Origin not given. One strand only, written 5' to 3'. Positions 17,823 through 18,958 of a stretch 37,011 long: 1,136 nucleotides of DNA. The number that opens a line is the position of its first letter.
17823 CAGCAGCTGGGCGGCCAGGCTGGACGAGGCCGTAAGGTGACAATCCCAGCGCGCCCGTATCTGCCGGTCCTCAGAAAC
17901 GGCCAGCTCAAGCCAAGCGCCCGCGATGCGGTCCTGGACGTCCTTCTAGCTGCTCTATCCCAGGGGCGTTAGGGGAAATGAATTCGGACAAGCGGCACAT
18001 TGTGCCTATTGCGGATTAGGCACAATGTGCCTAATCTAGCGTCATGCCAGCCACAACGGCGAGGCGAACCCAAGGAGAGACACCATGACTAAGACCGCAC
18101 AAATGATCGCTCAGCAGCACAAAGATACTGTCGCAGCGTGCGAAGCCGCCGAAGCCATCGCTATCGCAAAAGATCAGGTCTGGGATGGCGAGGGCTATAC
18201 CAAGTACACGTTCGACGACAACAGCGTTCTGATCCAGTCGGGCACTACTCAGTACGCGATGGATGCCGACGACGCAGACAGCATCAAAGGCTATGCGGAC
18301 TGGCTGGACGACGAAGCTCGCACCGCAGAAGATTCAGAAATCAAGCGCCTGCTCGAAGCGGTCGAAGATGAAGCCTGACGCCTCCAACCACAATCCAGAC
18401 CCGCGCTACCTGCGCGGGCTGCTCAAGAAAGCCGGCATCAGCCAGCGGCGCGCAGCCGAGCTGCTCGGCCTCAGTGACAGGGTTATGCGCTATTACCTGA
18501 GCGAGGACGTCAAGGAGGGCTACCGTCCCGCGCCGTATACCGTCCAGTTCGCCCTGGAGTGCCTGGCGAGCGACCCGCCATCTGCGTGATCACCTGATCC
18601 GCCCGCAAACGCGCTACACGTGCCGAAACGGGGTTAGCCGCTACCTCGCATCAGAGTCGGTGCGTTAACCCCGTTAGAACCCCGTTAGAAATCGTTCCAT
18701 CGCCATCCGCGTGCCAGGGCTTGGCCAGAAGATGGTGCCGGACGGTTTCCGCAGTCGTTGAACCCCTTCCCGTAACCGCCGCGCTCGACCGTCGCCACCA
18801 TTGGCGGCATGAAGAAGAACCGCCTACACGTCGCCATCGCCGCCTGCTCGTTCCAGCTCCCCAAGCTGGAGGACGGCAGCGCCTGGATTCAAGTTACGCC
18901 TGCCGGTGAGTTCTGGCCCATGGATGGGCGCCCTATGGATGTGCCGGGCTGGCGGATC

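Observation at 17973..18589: Anti-CRISPR operon (AcrIF2-like acidic protein plus Aca1) between Mu G-like and I-like genes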

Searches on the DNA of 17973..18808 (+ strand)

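Call 5: search_dna_similar(query=window:17973-18808:+, collection=phages, mode=near, max_rows=30)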
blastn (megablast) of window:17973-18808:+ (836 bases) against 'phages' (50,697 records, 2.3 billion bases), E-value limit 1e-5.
Records with a match: 130; places in all: 130; records where one place covers at least 80% of the query: 15.
Best place of each record, by identity: >=99% 3; 95-99% 92; 90-95% 30; 80-90% 1; 60-80% 4.
By first word of the organism name: Pseudomonas 129; Bacteriophage 1.
By host as written in the record: Pseudomonas aeruginosa 39; Pseudomonas aeruginosa PA14 34; - 33; Pseudomonas aeruginosa PAS429 2; Pseudomonas aeruginosa Ps33 2; Pseudomonas aeruginosa YMC12/01/R24 2; Pseudomonas aeruginosa clinical isolate 2; Pseudomonas aeruginosa 573 1; and 15 more.
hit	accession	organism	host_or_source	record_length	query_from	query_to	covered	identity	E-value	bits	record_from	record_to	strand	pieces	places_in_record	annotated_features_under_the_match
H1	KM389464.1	Pseudomonas phage JBDs5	-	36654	1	836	100%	100.0%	0e+0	1544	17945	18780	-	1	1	record has no annotation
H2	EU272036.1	Pseudomonas phage MP29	Pseudomonas aeruginosa PA14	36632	1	836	100%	100.0%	0e+0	1544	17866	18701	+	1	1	ORF30: hypothetical protein | ORF32: hypothetical protein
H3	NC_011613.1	Pseudomonas phage MP29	Pseudomonas aeruginosa PA14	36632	1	836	100%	100.0%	0e+0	1544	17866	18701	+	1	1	ORF30: anti-CRISPR protein AcrF2 | ORF32: hypothetical protein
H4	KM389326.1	Pseudomonas phage F_KK2074sp/Pa1651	-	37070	1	836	100%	97.5%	0e+0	1432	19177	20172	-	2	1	record has no annotation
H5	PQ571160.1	Pseudomonas phage Cline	Pseudomonas aeruginosa PA14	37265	1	836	100%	97.8%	0e+0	1440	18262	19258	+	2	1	hypothetical protein (x4)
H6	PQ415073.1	Pseudomonas phage Baskent_P5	Pseudomonas aeruginosa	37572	1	836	100%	97.0%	0e+0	1410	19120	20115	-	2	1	anti-CRISPR protein AcrF2 | virion morphogenesis protein (x2) | winged helix-turn-helix domain-containing protein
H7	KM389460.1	Pseudomonas phage F_MX560sp/Pa1651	-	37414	1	836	100%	97.0%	0e+0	1410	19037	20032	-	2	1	record has no annotation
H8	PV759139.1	Pseudomonas phage vB_Pae_LMQSRe25-1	Pseudomonas aeruginosa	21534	1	836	100%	97.2%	0e+0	1410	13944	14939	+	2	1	anti-CRISPR protein 30 | hypothetical protein (x2)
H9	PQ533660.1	Pseudomonas phage Nox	Pseudomonas aeruginosa PA14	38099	1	836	100%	97.2%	0e+0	1410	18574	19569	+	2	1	hypothetical protein (x4)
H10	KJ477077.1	Pseudomonas phage JD024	Pseudomonas aeruginosa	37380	1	836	100%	97.2%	0e+0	1410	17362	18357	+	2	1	hypothetical protein (x4)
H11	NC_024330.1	Pseudomonas phage JD024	Pseudomonas aeruginosa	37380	1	836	100%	97.2%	0e+0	1410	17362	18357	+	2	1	anti-CRISPR protein AcrF2 | winged helix-turn-helix domain-containing protein | hypothetical protein (x2)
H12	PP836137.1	Pseudomonas phage GEC_PNG14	Pseudomonas aeruginosa 573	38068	1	836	100%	97.2%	0e+0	1410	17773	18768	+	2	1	anti-CRISPR protein AcrF2 | winged helix-turn-helix domain-containing protein | hypothetical protein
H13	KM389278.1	Pseudomonas phage Phi05_1400 B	-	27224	1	836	100%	96.8%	0e+0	1393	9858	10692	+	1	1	record has no annotation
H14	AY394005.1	Pseudomonas phage D3112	Pseudomonas aeruginosa PAS429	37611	1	836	100%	96.9%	0e+0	1394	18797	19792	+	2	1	orf30: hypothetical protein | orf31: hypothetical protein | orf32: hypothetical protein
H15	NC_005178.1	Pseudomonas phage D3112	Pseudomonas aeruginosa PAS429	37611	1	836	100%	96.9%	0e+0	1394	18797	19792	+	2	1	orf30: anti-CRISPR protein AcrF2 | orf31: hypothetical protein | orf32: hypothetical protein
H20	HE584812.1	Pseudomonas phage LPB1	hospital sewage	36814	1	836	67%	95.0%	0e+0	877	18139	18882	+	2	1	hypothetical protein (x3) | terminator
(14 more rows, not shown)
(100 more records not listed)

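Call 6: get_annotated_region(hit=H3, flank=2500)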
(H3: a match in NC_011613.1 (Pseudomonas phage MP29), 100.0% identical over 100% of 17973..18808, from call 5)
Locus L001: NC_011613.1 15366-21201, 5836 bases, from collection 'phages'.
description: Pseudomonas phage MP29, complete genome.
organism: Pseudomonas phage MP29 (NCBI taxid 2914008)
taxonomy: Viruses; Duplodnaviria; Heunggongvirae; Uroviricota; Caudoviricetes; Casadabanvirus; Casadabanvirus MP29
host: Pseudomonas aeruginosa PA14; source: -; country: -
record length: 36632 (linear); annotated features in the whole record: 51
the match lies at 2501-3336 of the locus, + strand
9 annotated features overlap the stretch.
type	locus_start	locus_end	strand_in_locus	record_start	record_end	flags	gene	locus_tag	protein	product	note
CDS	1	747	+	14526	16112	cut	ORF27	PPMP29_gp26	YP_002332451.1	portal protein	-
CDS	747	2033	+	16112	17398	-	ORF28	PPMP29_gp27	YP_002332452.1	minor head protein and DNA pilot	-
CDS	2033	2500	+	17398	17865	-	ORF29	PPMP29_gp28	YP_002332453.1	tail completion or Neck1 protein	-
CDS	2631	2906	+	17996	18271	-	ORF30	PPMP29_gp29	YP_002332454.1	anti-CRISPR protein AcrF2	-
CDS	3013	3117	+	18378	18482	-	ORF32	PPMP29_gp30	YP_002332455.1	hypothetical protein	-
CDS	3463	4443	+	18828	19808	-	ORF33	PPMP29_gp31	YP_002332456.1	head maturation protease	-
CDS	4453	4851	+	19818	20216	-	ORF34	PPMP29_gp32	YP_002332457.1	virion structural protein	-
CDS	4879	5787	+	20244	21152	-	ORF35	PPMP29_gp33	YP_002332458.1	major head protein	-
CDS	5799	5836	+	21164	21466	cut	ORF36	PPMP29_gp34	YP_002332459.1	hypothetical protein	-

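Call 7: get_annotated_region(hit=H15, flank=2500)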
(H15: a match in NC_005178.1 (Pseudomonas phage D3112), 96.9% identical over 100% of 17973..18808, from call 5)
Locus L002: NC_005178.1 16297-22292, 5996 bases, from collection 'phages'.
description: Bacteriophage D3112, complete genome.
organism: Pseudomonas phage D3112 (NCBI taxid 2907964)
taxonomy: Viruses; Duplodnaviria; Heunggongvirae; Uroviricota; Caudoviricetes; Casadabanvirus; Casadabanvirus D3112
host: Pseudomonas aeruginosa PAS429; source: -; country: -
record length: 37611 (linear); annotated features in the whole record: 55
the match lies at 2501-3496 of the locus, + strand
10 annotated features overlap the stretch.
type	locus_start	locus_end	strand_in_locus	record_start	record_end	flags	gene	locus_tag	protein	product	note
CDS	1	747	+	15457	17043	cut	orf27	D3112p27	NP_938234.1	portal protein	similar to phage Mu gp29, NP_050633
CDS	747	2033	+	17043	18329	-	orf28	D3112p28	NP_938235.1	minor head protein and DNA pilot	similar to phage Mu gp30 late F orf, NP_050634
CDS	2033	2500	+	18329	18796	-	orf29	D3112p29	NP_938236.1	tail completion or Neck1 protein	similar to phage Mu protein G, NP_050635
CDS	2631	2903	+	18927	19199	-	orf30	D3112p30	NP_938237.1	anti-CRISPR protein AcrF2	-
CDS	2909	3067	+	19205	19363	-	orf31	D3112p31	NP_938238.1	hypothetical protein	-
CDS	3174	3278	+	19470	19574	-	orf32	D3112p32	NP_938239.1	hypothetical protein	-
CDS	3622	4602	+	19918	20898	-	orf33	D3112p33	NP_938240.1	head maturation protease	similar to phage Mu gp32, NP_050636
CDS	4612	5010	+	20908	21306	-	orf34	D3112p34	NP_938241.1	virion structural protein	-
CDS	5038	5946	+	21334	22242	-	orf35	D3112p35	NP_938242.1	major head protein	similar to phage Mu major head subunit, NP_050638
CDS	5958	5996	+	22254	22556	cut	orf36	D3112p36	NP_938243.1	hypothetical protein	-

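Call 45: get_annotated_region(hit=H20, flank=300)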
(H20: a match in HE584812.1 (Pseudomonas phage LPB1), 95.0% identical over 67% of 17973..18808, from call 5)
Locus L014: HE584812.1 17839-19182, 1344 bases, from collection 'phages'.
description: Pseudomonas phage LPB1, complate genome.
organism: Pseudomonas phage LPB1 (NCBI taxid 2994047)
taxonomy: Viruses; Duplodnaviria; Heunggongvirae; Uroviricota; Caudoviricetes; Casadabanvirus; Casadabanvirus LPB1
host: -; source: hospital sewage; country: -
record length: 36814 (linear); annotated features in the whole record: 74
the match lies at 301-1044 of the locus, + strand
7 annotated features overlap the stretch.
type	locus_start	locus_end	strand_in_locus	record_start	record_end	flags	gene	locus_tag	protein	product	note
CDS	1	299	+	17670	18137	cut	-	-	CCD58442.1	putative virion morphogenesis protein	ORF29; structural protein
CDS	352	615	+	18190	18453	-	-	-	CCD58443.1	hypothetical protein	ORF29.1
CDS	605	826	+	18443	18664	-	-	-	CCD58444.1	hypothetical protein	ORF31.1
CDS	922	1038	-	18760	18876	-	-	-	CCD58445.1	hypothetical protein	ORF31.2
regulatory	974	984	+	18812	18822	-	-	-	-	terminator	-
CDS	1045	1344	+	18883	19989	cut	-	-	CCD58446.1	putative protease/scaffold protein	ORF33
regulatory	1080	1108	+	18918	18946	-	-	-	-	promoter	-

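Call 66: search_dna_similar(query=window:18590-18808:+, collection=phages, mode=distant, max_rows=40, rows=spread)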
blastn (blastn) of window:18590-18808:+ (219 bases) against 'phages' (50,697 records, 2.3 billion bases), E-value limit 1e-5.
Records with a match: 120; places in all: 120; records where one place covers at least 80% of the query: 120.
Best place of each record, by identity: >=99% 5; 95-99% 76; 90-95% 17; 80-90% 22.
By first word of the organism name: Pseudomonas 119; Bacteriophage 1.
By host as written in the record: Pseudomonas aeruginosa 35; Pseudomonas aeruginosa PA14 32; - 31; Pseudomonas aeruginosa Ps33 2; Pseudomonas aeruginosa YMC12/01/R24 2; Pseudomonas aeruginosa PAS429 2; Pseudomonas aeruginosa clinical isolate 2; Pseudomonas aeruginosa LESB58 1; and 13 more.
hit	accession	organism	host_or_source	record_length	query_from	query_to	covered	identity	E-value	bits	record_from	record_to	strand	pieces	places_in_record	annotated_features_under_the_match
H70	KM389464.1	Pseudomonas phage JBDs5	-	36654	1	219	100%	100.0%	2e-108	396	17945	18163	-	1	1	record has no annotation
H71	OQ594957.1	Pseudomonas phage vB_Pae_LESphi4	Pseudomonas aeruginosa LESB58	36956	1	219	100%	99.5%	1e-106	391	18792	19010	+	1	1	none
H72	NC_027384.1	Pseudomonas phage H70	Pseudomonas aeruginosa Ps33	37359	1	219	100%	98.6%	6e-103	379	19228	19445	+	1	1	hypothetical protein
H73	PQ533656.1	Pseudomonas phage Ember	Pseudomonas aeruginosa PA14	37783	1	219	100%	97.7%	3e-101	373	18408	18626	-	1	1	hypothetical protein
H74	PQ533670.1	Pseudomonas phage Pacha_bin_2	Pseudomonas aeruginosa PA14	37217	1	219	100%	97.7%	3e-101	373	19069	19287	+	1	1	hypothetical protein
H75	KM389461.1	Pseudomonas phage F_TK432sp/Pa1651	-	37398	1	219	100%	97.7%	3e-101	373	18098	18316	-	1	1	record has no annotation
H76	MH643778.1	Pseudomonas phage YMC12/01/R24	Pseudomonas aeruginosa YMC12/01/R24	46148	1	219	100%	97.7%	3e-101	373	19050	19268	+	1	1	hypothetical protein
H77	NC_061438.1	Pseudomonas phage F_ET309sp/Pa1651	-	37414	1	219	100%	97.7%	3e-101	373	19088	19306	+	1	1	none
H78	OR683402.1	Pseudomonas phage Etesian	Pseudomonas aeruginosa 382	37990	1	219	100%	97.7%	3e-101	373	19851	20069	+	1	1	none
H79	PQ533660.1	Pseudomonas phage Nox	Pseudomonas aeruginosa PA14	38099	1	219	100%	97.7%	3e-100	370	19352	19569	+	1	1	hypothetical protein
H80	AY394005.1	Pseudomonas phage D3112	Pseudomonas aeruginosa PAS429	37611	1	219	100%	97.7%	3e-100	370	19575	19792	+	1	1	none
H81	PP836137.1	Pseudomonas phage GEC_PNG14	Pseudomonas aeruginosa 573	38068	1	219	100%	97.7%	3e-100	370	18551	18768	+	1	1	none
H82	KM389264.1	Pseudomonas phage F_ET2439sp/Pa1651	-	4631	1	219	100%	97.3%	3e-100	369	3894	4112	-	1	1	record has no annotation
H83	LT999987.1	Pseudomonas phage vB_PaeS_PAO1_HW12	-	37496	1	219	100%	97.3%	3e-100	369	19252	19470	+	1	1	record has no annotation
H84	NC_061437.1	Pseudomonas phage vB_PaeS_PAO1_HW12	-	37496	1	219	100%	97.3%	3e-100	369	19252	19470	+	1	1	none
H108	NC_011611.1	Pseudomonas phage MP38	Pseudomonas aeruginosa PA14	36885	18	219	92%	94.1%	7e-83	311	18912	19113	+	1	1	none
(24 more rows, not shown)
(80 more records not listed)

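Call 67: get_annotated_region(hit=H108, flank=1300)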
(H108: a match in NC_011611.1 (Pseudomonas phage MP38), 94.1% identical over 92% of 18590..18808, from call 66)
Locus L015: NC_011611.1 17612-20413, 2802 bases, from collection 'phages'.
description: Pseudomonas phage MP38, complete genome.
organism: Pseudomonas phage MP38 (NCBI taxid 2914009)
taxonomy: Viruses; Duplodnaviria; Heunggongvirae; Uroviricota; Caudoviricetes; Casadabanvirus; Casadabanvirus MP38
host: Pseudomonas aeruginosa PA14; source: -; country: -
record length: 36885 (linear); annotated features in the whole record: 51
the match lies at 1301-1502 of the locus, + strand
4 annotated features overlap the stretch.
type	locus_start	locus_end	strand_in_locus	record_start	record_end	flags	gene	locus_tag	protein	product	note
CDS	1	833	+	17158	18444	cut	ORF28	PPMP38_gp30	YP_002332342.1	minor head protein and DNA pilot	-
CDS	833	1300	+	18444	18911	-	ORF29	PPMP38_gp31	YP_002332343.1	tail completion or Neck1 protein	-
CDS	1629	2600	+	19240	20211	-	ORF33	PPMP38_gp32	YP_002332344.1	head maturation protease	-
CDS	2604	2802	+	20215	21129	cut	ORF35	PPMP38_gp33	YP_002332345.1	major head protein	-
